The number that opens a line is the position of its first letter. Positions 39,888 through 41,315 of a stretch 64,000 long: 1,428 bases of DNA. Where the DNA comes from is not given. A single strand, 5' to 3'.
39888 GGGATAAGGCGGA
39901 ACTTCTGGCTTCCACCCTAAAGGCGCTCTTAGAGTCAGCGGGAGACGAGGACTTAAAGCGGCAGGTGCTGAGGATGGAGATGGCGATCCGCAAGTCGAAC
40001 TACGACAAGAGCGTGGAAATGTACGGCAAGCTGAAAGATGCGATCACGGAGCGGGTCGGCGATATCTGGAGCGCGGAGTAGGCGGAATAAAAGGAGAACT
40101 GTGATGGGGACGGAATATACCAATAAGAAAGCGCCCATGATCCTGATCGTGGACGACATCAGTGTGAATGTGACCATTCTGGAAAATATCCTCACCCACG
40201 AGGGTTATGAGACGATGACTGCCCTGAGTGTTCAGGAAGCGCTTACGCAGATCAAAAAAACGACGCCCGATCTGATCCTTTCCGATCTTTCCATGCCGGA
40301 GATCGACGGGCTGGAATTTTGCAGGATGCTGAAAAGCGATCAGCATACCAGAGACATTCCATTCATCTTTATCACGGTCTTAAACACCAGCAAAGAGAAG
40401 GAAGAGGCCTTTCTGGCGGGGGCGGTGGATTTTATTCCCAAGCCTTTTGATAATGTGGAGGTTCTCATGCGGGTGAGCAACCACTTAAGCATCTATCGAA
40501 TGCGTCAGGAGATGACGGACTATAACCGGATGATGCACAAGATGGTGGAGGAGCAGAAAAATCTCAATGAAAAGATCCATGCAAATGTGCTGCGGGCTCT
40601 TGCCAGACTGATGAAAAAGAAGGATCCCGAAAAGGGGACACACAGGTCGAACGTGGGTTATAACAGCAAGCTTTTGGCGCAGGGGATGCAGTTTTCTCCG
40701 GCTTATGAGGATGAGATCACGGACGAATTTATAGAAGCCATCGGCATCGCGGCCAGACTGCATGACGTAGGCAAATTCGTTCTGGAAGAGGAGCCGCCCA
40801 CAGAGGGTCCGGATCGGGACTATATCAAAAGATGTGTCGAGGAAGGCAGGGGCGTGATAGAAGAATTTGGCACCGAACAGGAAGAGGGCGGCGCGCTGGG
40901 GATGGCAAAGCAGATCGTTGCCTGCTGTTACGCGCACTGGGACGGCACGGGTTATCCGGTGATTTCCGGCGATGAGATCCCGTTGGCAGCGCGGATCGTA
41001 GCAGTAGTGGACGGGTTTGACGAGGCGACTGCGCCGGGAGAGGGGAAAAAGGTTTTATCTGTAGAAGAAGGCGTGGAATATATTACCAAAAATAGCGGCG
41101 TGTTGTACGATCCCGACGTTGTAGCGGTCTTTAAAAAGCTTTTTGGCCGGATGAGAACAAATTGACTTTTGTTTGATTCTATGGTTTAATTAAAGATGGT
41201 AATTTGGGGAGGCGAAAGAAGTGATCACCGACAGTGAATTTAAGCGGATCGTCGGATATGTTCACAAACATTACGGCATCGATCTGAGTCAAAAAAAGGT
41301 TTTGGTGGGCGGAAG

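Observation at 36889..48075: Ten-gene chemosensory operon combined with a PAS kinase, a stand-alone Hpt and two REC-HD-GYP outputs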

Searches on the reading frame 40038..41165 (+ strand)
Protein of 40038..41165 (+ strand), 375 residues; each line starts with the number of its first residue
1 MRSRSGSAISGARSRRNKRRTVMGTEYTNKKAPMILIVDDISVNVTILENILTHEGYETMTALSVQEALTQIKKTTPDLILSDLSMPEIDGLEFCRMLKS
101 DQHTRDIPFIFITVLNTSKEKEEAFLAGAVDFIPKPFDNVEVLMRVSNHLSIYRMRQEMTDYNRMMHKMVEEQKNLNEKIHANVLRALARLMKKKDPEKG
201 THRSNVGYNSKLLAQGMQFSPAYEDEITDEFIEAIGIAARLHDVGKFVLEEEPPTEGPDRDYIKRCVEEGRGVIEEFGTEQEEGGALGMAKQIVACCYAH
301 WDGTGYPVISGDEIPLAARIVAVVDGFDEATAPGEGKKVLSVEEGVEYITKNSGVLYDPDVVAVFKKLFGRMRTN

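Call 3: search_protein_families(library=pfam, proteins=[window:40038-41165:+], max_evalue=0.01)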
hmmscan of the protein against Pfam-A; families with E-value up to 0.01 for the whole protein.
window:40038-41165:+ (375 aa): 3 families
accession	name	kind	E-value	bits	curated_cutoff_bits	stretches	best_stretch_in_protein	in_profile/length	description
PF00072.30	Response_reg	-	2.5e-27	95.7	30.2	1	35-145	1-109/111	Response regulator receiver domain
PF13487.12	HD_5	-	2.6e-13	50.5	27.2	1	222-361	29-170/170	HD domain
PF01966.28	HD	-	3.2e-05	24.6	22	1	202-328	4-114/116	HD domain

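Call 14: find_homologous_proteins(query=window:40101-41165:+, max_evalue=1e-10)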
Query window:40101-41165:+ (354 aa): 3806 proteins with E <= 1e-10 among 8000 candidates; the best 120 are listed.
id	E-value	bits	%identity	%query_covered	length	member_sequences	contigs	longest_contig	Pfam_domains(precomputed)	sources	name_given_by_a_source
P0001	1.4e-230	782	98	100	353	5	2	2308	PF13487.13,PF01966.29,PF00072.31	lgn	-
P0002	1.2e-204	697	88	100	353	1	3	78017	PF13487.13,PF01966.29,PF00072.31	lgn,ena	-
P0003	1.4e-201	687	86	100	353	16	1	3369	PF13487.13,PF01966.29,PF00072.31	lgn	-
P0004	5.2e-200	681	85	100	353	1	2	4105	PF13487.13,PF01966.29,PF00072.31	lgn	-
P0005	1.9e-199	680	85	100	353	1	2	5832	PF13487.13,PF01966.29,PF00072.31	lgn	-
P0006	2.4e-195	666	84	100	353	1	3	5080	PF13487.13,PF01966.29,PF00072.31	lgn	-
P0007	5.4e-195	665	85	100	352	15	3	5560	PF13487.13,PF00072.31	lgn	-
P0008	8.4e-195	664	84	100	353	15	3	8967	PF13487.13,PF00072.31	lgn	-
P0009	1.2e-191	654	82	100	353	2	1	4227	PF13487.13,PF01966.29,PF00072.31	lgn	-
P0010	1.2e-191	654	83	100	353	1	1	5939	PF13487.13,PF00072.31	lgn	-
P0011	5.2e-191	652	83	100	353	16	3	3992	PF13487.13,PF01966.29,PF00072.31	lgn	-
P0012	8.9e-191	651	83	100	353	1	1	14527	PF13487.13,PF00072.31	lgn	-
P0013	6.6e-186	635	80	100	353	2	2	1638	PF13487.13,PF01966.29,PF00072.31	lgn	-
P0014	1.8e-180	617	78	100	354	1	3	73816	PF13487.13,PF01966.29,PF00072.31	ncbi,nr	ncbi:MAG: response regulator [Bacteroidales bacterium]|nr:response regulator [Bacteroidales bacteriu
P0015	1.4e-179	614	78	100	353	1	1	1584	PF13487.13,PF01966.29,PF00072.31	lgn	-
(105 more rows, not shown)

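Call 16: find_related_loci(query=A1, collection=genome_contigs, flank=10000)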
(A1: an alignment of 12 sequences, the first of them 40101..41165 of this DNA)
Query A1 (354 aa) in genome_contigs; peptide patterns used: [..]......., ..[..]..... (x = any residue, [..] = any of these).
600 stretches matched a pattern (row limit reached: there are more); 527 encode a relative of the query (tblastn E <= 1e-3); the best 80 are kept; 80 distinct loci.
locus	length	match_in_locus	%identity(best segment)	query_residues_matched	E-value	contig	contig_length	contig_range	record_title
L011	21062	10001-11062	83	1-354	0e+0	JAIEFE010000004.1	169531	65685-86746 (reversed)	MAG: Lachnospiraceae bacterium isolate SC0398_S12_2 SC0398_S12_2_contig_4, whole genome shotgun sequence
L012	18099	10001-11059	83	2-354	0e+0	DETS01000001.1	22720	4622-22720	MAG TPA_asm: Lachnospiraceae bacterium UBA3282 UBA3282_contig_10561, whole genome shotgun sequence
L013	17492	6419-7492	72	2-354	2e-173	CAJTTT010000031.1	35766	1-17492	MAG TPA_asm: uncultured Lachnospiraceae bacterium isolate MGBC111450 genome assembly, contig: MGBC111450.31, whole genom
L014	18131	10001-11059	83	2-354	0e+0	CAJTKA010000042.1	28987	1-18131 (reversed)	MAG TPA_asm: uncultured Lachnospiraceae bacterium isolate MGBC101899 genome assembly, contig: MGBC101899.42, whole genom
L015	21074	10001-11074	72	1-353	1e-172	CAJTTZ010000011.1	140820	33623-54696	MAG TPA_asm: uncultured Lachnospiraceae bacterium isolate MGBC108897 genome assembly, contig: MGBC108897.11, whole genom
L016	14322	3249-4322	72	2-354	3e-172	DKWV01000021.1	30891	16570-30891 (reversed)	MAG TPA_asm: Lachnospiraceae bacterium UBA7143 UBA7143_contig_1838, whole genome shotgun sequence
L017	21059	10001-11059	71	2-354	2e-171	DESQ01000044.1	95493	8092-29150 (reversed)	MAG TPA_asm: Lachnospiraceae bacterium UBA3310 UBA3310_contig_619, whole genome shotgun sequence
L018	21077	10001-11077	70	1-354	1e-168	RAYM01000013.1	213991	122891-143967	Bacterium 1xD42-87 strain 1xD42-87 Scaffold5_1, whole genome shotgun sequence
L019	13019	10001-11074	70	2-354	4e-168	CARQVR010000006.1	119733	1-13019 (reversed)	MAG TPA_asm: uncultured Lachnospiraceae bacterium isolate MGBC139979 genome assembly, contig: MGBC139979.6, whole genome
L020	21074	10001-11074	68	2-354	4e-165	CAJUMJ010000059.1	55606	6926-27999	MAG TPA_asm: uncultured Lachnospiraceae bacterium isolate MGBC158728 genome assembly, contig: MGBC158728.59, whole genom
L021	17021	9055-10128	68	2-354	2e-163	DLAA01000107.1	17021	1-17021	MAG TPA_asm: Lachnospiraceae bacterium UBA7060 UBA7060_contig_5631, whole genome shotgun sequence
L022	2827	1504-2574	66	2-354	2e-165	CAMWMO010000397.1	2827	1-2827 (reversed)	MAG TPA_asm: uncultured Lachnospiraceae bacterium isolate SRR14411336_bin.1_metawrap_v1.3_MAG genome assembly, contig: N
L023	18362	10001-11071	72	2-353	4e-174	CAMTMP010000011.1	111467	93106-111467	MAG TPA_asm: uncultured bacterium isolate SRR12464005_bin.20_metawrap_v1.3_MAG genome assembly, contig: NODE.54_length_1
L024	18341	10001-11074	62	1-354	3e-146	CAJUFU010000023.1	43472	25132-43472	MAG TPA_asm: uncultured Lachnospiraceae bacterium isolate MGBC130266 genome assembly, contig: MGBC130266.23, whole genom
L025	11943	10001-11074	61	2-354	2e-143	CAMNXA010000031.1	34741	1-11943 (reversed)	MAG: uncultured Lachnospiraceae bacterium isolate SRR19792994_bin.15_metawrap_v1.3_MAG genome assembly, contig: ERZ12290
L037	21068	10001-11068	52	5-354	7e-112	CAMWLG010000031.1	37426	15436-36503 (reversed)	MAG TPA_asm: uncultured Lachnospiraceae bacterium isolate SRR14411322_bin.1_metawrap_v1.3_MAG genome assembly, contig: N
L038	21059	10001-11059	50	7-353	2e-110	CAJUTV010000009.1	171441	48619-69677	MAG TPA_asm: uncultured Lachnospira sp. isolate MGBC164289 genome assembly, contig: MGBC164289.9, whole genome shotgun s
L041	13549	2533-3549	49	8-354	2e-106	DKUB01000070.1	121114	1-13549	MAG TPA_asm: Lachnoclostridium sp. UBA7215 UBA7215_contig_5811, whole genome shotgun sequence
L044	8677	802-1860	49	2-353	1e-103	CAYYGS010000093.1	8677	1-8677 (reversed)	MAG TPA_asm: uncultured Jutongia sp. isolate SRP199465_co1_301 genome assembly, contig: NODE_23438_length_8677_cov_5.034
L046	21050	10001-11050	48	8-352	8e-102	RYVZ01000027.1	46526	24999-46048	MAG: Lachnospiraceae bacterium isolate MAG_RACS_002 NODE_158_length_46553_cov_18.292722, whole genome shotgun sequence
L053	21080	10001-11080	40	1-352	4e-85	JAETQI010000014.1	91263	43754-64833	MAG: Lachnospiraceae bacterium isolate S26_Bin4 scaffold_235_2, whole genome shotgun sequence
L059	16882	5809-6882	52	2-353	6e-118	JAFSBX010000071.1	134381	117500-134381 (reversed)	MAG: Lachnospiraceae bacterium isolate RGIG3002 Goat_Rectum-3__c445200, whole genome shotgun sequence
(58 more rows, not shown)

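Call 21: search_protein_families(library=pfam, proteins=[L053:1335-2603:+, L053:2607-4820:-, L053:4906-5484:+, L053:7560-7955:+, L053:7997-8512:+, L053:8513-9973:+, L053:9995-11089:+, L053:11608-12972:+, L053:13062-13685:+, L053:13711-15000:+], max_evalue=0.01)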
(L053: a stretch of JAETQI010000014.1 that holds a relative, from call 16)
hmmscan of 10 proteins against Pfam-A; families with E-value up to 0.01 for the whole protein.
L053:1335-2603:+ (422 aa): 4 families
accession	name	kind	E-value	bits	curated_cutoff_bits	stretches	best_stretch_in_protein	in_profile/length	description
PF00817.25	IMS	-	7.7e-41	139.9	23.2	1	10-169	1-148/148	impB/mucB/samB family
PF11799.13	IMS_C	-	3.2e-30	105.2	20.7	1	257-366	2-109/109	impB/mucB/samB family C-terminal domain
PF11798.14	IMS_HHH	-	4.9e-06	26.9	24.4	1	183-212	3-32/32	IMS family HHH motif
PF21999.2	IMS_HHH_1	-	0.0015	19.4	27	1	199-243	6-51/53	DNA polymerase-iota, thumb domain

L053:2607-4820:- (737 aa): 3 families
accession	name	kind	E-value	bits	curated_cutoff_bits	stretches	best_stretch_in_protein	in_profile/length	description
PF07745.19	Glyco_hydro_53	-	1e-115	386.8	24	1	131-494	1-340/340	Glycosyl hydrolase family 53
PF07532.17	Big_4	-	1.4e-07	31.4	22.1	1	511-568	2-56/59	Bacterial Ig-like domain (group 4)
PF00150.24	Cellulase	-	6.9e-06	26.2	23.5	1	153-302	21-160/272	Cellulase (glycosyl hydrolase family 5)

L053:4906-5484:+ (192 aa): 1 family
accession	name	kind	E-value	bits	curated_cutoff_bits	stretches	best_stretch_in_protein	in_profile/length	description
PF01965.30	DJ-1_PfpI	-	1.1e-40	139.6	26.6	1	7-172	1-164/165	DJ-1/PfpI family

L053:7560-7955:+ (131 aa): 1 family
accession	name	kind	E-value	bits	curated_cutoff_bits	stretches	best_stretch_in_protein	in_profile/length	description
PF00072.30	Response_reg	-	1.2e-17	64.5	30.2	1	3-123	1-109/111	Response regulator receiver domain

L053:7997-8512:+ (171 aa): 1 family
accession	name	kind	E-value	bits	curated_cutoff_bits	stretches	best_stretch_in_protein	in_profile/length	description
PF01584.24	CheW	-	4e-36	124.1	23.5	1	20-157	1-137/138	CheW-like domain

L053:8513-9973:+ (486 aa): 5 families
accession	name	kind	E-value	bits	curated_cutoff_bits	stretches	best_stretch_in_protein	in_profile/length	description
PF02518.31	HATPase_c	-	2.2e-28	99.4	26.4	1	250-365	1-110/111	Histidine kinase-, DNA gyrase B-, and HSP90-like ATPase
PF00512.31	HisKA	-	3.8e-19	68.9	26.9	1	138-203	1-66/66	His Kinase A (phospho-acceptor) domain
PF13426.13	PAS_9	-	2.1e-12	47.7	27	1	18-116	2-102/103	PAS domain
PF00989.32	PAS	-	0.00079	19.9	22.6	1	12-99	6-95/113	PAS fold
PF13188.13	PAS_8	-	0.004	17.5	21.8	1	8-60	2-51/65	PAS domain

L053:9995-11089:+ (364 aa): 3 families
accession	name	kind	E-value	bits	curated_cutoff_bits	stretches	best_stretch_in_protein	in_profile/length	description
PF13487.12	HD_5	-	5.6e-31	108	27.2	1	217-350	41-170/170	HD domain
PF00072.30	Response_reg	-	1.6e-24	86.7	30.2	1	16-128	1-109/111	Response regulator receiver domain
PF01966.28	HD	-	1.4e-13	51.6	22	1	185-319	4-116/116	HD domain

L053:11608-12972:+ (454 aa): 3 families
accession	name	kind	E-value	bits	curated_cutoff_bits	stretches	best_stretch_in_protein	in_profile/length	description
PF05697.18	Trigger_N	-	1.9e-48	164.9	22.2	1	27-170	1-143/144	Bacterial trigger factor protein (TF)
PF05698.19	Trigger_C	-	1.7e-40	139.1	22.7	1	289-448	1-161/162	Bacterial trigger factor protein (TF) C-terminus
PF00254.34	FKBP_C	-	1.6e-15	57.6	21.1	1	183-265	2-93/94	FKBP-type peptidyl-prolyl cis-trans isomerase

L053:13062-13685:+ (207 aa): 2 families
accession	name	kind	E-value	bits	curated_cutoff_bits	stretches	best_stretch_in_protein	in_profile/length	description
PF00574.28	CLP_protease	-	7.4e-87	290.4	20.2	1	18-197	2-181/182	Clp protease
PF25145.1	NfeD1b_N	-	0.0059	16.7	40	1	59-108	27-77/189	NfeD1b, N-terminal domain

L053:13711-15000:+ (429 aa): 15 families
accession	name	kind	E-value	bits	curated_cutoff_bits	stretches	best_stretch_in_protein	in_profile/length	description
PF07724.20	AAA_2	-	5.6e-33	114.8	27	1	116-313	2-165/166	AAA domain (Cdc48 subfamily)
PF06689.19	zf-C4_ClpX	-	4.5e-20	71.7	27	1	18-55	2-39/39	ClpX C4-type zinc finger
PF00004.35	AAA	-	7.1e-15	56.1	21.2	1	120-268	1-124/131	ATPase family associated with various cellular activities (AAA)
PF10431.15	ClpB_D2-small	-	3.2e-13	50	21.9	1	320-397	1-74/81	C-terminal, D2-small domain, of ClpB protein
PF05496.18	RuvB_N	-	2e-06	28.1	27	1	79-201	5-103/159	Holliday junction DNA helicase RuvB P-loop domain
PF01078.27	Mg_chelatase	-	9.2e-06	25.6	20.3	1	118-141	23-46/207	Magnesium chelatase, subunit ChlI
PF07728.20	AAA_5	-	1.9e-05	25.1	22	1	119-196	1-80/139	AAA domain (dynein-related subfamily)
PF00493.29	MCM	-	0.00018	21.1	23.3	1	79-199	21-138/224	MCM P-loop domain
PF01695.23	IstB_IS21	-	0.00039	20.4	24.1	1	113-138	88-113/238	IstB-like ATP binding protein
PF13173.12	AAA_14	-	0.00047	20.6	27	1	118-206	3-86/129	AAA domain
PF13401.12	AAA_22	-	0.0005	20.8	27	1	116-194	4-96/130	AAA domain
PF00158.32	Sigma54_activat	-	0.005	17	20.2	0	112-139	17-44/168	Sigma-54 interaction domain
PF13479.12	AAA_24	-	0.0075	16.6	27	0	118-200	3-82/195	AAA domain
PF02562.22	PhoH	-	0.0088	16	27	0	117-138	18-40/205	PhoH-like protein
PF14532.12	Sigma54_activ_2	-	0.0089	16.7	25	0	116-197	20-84/138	Sigma-54 interaction domain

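Call 39: search_protein_families(library=ncbifam, proteins=[window:40104-41165:+], max_evalue=0.00001)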
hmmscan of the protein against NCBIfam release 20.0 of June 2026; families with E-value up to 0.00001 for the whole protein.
window:40104-41165:+ (353 aa): 90 families (the best 25 are shown)
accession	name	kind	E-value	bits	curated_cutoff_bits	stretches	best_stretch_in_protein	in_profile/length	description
NF053512.1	nitric_RR_NosR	exception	4.7e-36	124.7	400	2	144-350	159-357/422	response regulator c-di-GMP phosphodiesterase, NosR family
NF007135.0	PRK09581.1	equivalog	3.9e-33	114.9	474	1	12-152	4-144/457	PleD family two-component system response regulator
TIGR02154.1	PhoB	equivalog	7.9e-24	84.2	296.2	1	11-139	3-129/226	phosphate regulon transcriptional regulator PhoB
NF053854.1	RespRegPhoBBctds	equivalog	8.4e-23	80.9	270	1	13-148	1-134/225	two-component system response regulator PhoB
NF045717.1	DVU0259_DivK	exception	1.1e-20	73.9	160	1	12-128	4-116/117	DVU0259 family response regulator domain-containing protein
NF040534.1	resp_reg_YycF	equivalog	3.4e-20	72.3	340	1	13-143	3-129/231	response regulator YycF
NF045944.1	ResRegRpaBCyano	equivalog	3.9e-20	72.2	330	1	14-143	1-125/229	response regulator transcription factor RpaB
NF040689.1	MtrAB_MtrA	equivalog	4.5e-19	68.7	300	1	13-132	1-117/219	MtrAB system response regulator MtrA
TIGR01818.1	ntrC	equivalog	9.1e-19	67.6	558.6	1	13-172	1-156/463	nitrogen regulation protein NR(I)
NF008469.0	PRK11361.1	equivalog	1.3e-18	67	714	1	11-155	5-147/461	acetoacetate metabolism transcriptional regulator AtoC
NF008318.0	PRK11107.1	equivalog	2.3e-18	65.7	890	1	7-155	664-811/920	two-component sensor histidine kinase BarA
NF011874.0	PRK15347.1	equivalog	7.4e-18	64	852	1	13-170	693-854/921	two component system sensor kinase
NF033117.2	vanR_ACDEGLN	exception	8.7e-18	64.7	350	1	13-155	1-139/226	VanR-ABDEGLN family response regulator transcription factor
NF008176.1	PRK10923.1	equivalog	8.7e-18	64.1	620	1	12-149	5-142/469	nitrogen regulation protein NR(I)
NF047654.1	DiguCycDgcRLepto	equivalog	2.1e-17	63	500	1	12-141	4-133/295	diguanylate cyclase DgcR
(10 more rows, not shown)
